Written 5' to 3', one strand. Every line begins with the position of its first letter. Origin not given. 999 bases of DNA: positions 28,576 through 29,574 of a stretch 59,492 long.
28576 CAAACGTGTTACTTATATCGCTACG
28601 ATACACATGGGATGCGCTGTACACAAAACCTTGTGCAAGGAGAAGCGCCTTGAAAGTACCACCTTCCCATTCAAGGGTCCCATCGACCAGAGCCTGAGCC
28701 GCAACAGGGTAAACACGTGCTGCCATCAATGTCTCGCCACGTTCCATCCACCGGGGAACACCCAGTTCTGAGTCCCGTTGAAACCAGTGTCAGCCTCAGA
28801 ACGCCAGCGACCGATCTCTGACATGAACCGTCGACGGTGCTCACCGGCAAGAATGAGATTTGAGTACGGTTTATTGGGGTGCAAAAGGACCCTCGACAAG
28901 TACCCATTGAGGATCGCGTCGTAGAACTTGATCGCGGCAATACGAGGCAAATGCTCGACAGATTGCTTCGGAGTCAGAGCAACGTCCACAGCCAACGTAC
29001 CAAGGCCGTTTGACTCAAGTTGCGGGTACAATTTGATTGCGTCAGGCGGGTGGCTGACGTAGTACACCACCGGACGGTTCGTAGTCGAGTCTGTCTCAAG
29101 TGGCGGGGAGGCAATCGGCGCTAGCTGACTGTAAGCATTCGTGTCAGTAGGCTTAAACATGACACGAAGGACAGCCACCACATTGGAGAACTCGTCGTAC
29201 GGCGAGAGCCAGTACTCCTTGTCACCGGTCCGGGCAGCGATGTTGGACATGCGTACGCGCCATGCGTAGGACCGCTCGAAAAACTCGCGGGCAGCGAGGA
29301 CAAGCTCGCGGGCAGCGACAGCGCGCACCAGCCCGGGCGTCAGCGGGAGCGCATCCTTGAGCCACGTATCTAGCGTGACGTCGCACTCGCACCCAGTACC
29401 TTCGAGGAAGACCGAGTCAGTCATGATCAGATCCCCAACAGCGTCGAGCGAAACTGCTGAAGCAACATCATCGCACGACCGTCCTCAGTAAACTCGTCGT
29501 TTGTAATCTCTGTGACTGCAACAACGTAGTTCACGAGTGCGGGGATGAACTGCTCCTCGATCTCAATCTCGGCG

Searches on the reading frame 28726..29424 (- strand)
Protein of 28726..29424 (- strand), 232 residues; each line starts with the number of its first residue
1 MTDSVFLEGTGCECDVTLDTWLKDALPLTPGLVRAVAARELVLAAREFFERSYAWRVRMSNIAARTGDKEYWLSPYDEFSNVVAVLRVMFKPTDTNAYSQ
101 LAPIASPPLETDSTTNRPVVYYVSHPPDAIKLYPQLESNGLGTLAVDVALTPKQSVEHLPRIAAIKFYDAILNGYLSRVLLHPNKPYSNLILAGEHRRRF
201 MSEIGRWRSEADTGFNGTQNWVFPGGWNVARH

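Call 44: search_protein_families(library=phrogs, proteins=[window:28726-29424:-], max_evalue=0.00001)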
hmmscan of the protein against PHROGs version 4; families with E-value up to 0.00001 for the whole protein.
window:28726-29424:- (232 aa): 1 family
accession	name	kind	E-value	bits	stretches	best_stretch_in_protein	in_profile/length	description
phrog_437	-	head and packaging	2.1e-15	57.8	1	18-220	4-195/203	virion structural protein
